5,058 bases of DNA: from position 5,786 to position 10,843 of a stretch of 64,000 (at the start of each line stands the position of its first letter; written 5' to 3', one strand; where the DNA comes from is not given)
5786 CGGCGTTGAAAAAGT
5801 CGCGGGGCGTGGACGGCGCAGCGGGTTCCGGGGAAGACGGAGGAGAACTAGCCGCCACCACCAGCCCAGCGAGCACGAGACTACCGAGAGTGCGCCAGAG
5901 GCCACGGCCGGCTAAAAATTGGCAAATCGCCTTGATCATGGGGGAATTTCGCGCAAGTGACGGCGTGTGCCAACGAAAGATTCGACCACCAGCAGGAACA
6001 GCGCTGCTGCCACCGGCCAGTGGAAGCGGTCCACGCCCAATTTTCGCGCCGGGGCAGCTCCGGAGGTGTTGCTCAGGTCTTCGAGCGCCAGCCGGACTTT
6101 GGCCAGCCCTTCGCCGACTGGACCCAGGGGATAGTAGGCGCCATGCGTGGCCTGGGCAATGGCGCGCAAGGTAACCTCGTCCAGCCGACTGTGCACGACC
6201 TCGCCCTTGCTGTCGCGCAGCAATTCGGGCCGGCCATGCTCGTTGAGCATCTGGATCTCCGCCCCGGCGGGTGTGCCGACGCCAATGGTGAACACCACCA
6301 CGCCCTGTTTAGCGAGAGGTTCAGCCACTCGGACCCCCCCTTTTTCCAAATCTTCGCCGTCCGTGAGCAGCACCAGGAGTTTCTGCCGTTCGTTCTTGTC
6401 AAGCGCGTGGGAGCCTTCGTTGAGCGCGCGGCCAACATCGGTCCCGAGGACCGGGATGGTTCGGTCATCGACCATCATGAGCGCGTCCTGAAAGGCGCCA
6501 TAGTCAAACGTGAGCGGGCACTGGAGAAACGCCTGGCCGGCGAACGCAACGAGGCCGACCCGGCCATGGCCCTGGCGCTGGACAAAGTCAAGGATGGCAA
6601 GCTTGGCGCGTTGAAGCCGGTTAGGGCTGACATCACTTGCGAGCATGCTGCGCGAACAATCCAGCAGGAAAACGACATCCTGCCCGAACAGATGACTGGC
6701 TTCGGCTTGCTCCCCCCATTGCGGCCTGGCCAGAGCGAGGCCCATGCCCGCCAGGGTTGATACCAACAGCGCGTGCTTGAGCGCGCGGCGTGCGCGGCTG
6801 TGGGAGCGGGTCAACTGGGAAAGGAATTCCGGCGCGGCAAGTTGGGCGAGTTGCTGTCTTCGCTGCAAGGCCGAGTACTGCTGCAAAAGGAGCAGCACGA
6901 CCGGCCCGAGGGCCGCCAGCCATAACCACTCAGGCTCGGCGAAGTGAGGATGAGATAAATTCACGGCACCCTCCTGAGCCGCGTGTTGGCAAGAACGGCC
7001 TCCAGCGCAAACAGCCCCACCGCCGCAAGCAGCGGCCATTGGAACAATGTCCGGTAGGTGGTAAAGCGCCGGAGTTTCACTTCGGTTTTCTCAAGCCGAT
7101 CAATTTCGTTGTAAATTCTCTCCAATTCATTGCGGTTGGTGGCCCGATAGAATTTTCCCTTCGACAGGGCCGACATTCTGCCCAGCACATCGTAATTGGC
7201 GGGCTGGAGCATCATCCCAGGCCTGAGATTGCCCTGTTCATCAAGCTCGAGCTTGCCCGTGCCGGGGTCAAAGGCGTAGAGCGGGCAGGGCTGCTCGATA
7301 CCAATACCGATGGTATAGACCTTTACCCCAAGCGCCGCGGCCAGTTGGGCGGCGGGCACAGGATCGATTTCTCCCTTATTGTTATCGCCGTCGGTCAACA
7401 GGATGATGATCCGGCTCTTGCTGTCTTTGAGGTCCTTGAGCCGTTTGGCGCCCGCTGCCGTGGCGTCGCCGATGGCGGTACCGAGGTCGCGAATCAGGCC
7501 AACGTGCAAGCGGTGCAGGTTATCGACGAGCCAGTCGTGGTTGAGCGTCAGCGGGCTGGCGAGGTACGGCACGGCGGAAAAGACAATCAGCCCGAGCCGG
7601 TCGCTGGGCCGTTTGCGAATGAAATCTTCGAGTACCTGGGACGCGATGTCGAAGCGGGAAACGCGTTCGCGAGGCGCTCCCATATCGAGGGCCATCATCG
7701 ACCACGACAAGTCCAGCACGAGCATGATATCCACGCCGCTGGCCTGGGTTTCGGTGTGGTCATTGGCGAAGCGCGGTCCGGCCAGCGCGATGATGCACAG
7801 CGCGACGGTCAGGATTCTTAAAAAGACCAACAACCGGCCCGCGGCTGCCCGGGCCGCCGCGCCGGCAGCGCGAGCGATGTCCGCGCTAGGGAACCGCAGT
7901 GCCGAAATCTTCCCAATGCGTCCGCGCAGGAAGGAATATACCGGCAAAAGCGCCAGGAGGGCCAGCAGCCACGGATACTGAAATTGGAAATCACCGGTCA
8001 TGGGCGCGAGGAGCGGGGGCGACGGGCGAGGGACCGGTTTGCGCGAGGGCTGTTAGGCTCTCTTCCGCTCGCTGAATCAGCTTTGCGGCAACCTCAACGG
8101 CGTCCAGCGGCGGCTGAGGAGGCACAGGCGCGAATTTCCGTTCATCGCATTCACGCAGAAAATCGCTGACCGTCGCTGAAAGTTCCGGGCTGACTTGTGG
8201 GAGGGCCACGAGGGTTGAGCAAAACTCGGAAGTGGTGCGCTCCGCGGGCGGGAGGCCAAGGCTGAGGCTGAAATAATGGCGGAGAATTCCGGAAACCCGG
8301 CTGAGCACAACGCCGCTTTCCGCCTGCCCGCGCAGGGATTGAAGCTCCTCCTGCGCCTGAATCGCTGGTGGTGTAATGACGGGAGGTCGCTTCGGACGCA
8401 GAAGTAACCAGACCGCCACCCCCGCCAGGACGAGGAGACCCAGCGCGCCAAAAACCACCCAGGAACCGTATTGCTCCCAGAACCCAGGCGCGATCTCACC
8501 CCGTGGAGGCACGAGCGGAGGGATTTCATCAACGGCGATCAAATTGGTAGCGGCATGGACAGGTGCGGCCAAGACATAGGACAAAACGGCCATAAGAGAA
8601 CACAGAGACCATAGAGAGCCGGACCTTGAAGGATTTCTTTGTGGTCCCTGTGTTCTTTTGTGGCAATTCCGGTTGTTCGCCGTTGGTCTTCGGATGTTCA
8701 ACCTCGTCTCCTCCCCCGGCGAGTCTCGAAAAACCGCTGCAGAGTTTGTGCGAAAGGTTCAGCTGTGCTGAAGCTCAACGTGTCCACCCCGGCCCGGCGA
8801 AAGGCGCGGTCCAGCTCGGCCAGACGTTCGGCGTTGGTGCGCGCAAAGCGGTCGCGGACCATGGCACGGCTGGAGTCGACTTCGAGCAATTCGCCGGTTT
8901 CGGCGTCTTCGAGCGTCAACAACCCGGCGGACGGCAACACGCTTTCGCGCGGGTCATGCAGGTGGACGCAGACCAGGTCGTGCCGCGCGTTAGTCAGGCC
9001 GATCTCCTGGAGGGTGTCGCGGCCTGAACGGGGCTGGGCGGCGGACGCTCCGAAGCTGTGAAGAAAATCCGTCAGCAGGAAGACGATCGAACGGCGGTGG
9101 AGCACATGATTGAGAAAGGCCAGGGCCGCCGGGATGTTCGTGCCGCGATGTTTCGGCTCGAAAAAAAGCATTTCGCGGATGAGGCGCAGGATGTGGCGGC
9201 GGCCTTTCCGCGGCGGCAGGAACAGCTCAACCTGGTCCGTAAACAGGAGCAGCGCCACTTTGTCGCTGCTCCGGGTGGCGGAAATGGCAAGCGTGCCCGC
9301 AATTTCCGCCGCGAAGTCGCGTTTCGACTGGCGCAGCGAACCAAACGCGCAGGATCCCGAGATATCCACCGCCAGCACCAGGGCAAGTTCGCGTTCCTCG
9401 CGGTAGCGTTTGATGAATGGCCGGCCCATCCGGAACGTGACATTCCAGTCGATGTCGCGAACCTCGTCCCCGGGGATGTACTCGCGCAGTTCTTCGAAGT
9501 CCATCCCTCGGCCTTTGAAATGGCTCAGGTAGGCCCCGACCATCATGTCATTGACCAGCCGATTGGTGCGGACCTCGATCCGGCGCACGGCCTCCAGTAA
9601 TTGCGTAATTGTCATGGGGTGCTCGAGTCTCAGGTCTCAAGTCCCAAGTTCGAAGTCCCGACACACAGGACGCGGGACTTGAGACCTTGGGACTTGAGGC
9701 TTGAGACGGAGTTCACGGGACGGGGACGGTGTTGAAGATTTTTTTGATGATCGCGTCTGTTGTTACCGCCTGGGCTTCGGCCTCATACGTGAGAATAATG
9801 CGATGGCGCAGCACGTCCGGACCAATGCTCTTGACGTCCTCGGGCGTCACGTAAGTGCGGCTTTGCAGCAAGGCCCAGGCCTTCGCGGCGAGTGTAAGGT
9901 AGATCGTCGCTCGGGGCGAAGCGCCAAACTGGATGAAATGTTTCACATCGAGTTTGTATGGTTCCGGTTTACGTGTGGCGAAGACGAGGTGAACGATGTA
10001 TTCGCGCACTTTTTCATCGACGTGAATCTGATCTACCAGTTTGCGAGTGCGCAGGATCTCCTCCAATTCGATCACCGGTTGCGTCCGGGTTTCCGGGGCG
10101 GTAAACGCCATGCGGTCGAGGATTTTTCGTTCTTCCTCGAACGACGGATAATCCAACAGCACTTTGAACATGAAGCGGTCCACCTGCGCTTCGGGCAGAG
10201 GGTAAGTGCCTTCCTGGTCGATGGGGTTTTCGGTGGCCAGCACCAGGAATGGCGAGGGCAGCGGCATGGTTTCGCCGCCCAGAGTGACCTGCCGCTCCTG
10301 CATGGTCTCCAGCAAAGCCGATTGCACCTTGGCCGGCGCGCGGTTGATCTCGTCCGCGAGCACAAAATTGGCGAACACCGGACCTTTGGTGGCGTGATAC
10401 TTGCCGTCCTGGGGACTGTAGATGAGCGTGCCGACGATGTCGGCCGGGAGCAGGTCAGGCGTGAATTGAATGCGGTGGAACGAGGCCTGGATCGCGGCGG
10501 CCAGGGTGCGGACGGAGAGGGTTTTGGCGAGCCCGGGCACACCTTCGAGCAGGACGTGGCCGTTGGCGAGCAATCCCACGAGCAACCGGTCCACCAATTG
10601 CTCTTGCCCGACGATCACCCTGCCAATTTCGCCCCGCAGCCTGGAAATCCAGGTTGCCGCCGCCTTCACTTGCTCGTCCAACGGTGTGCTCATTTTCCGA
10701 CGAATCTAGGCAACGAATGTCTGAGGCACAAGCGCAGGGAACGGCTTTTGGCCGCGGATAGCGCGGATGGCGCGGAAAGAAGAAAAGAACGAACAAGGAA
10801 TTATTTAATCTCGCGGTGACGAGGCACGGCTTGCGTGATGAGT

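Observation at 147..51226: Dispersed family of degenerate heptanucleotide (7-8 nt) tandem arrays at 15 or more loci, reusing the same unit vocabulary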

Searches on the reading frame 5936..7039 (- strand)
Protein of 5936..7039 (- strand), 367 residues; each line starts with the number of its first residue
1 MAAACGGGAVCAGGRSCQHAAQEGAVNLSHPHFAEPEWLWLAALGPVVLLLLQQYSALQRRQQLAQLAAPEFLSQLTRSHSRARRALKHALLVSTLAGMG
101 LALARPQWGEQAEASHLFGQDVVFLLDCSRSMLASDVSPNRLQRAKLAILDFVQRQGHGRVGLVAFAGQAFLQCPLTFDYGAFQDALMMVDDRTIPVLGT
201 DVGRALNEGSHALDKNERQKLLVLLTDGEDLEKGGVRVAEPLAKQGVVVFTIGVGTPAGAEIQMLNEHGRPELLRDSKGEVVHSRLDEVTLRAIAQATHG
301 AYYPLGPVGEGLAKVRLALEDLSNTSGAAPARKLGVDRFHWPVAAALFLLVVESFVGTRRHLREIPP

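Call 59: search_protein_families(library=pfam, max_evalue=0.00001, proteins=[window:5936-7039:-])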
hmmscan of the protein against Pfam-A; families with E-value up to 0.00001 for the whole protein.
window:5936-7039:- (367 aa): 2 families
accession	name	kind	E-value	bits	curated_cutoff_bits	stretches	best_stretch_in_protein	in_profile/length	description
PF13519.12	VWA_2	-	1.5e-19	71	27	1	122-229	1-107/107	von Willebrand factor type A domain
PF00092.34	VWA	-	2.8e-15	57.4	23.8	1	121-267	1-152/174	von Willebrand factor type A domain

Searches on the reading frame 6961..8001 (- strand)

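Call 59: search_protein_families(library=pfam, max_evalue=0.00001, proteins=[window:6961-8001:-])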
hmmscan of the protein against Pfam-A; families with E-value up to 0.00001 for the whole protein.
window:6961-8001:- (346 aa): 3 families
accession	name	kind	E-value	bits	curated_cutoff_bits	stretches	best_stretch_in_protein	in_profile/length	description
PF13519.12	VWA_2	-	8.8e-15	55.7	27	1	92-205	1-106/107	von Willebrand factor type A domain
PF00092.34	VWA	-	1.1e-14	55.5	23.8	1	91-234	1-140/174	von Willebrand factor type A domain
PF07584.16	BatA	-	3.8e-08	34.1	25.9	1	5-76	2-77/77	Aerotolerance regulator N-terminal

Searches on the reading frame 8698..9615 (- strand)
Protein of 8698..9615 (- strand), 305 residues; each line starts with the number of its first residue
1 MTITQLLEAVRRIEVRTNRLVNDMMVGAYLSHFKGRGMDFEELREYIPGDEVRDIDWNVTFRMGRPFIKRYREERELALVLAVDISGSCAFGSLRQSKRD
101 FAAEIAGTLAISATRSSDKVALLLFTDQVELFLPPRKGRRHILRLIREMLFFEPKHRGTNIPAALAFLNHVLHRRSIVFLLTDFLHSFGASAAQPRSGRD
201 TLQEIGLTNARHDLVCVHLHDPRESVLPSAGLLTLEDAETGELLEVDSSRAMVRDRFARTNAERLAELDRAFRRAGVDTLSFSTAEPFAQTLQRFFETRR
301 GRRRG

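Call 11: search_protein_families(library=pfam, proteins=[window:8698-9615:-])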
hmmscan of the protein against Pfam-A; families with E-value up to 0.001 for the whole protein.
window:8698-9615:- (305 aa): 3 families
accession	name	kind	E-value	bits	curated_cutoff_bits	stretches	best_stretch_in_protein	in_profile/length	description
PF01882.25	DUF58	-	7.1e-70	235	23.4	1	42-263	1-212/216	Protein of unknown function DUF58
PF13519.12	VWA_2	-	1.4e-15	58.3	27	1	79-184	1-106/107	von Willebrand factor type A domain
PF05762.20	VWA_CoxE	-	0.00024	21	26.4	0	67-186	48-161/222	VWA domain containing CoxE-like protein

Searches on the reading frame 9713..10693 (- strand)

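Call 11: search_protein_families(library=pfam, proteins=[window:9713-10693:-])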
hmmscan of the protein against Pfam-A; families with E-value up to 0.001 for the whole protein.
window:9713-10693:- (326 aa): 4 families
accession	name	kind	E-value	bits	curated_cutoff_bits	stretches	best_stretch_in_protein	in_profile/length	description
PF07726.17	AAA_3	-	3.4e-63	211.8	27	1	46-176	1-131/131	ATPase family associated with various cellular activities (AAA)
PF17863.7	AAA_lid_2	-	2.7e-24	85.1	22.7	1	251-319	6-74/74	AAA lid domain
PF07728.20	AAA_5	-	3.2e-16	60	22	1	46-174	1-139/139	AAA domain (dynein-related subfamily)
PF20030.5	bpMoxR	-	2e-15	56.9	27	1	22-193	9-179/205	MoxR domain in the MoxR-vWA-beta-propeller ternary systems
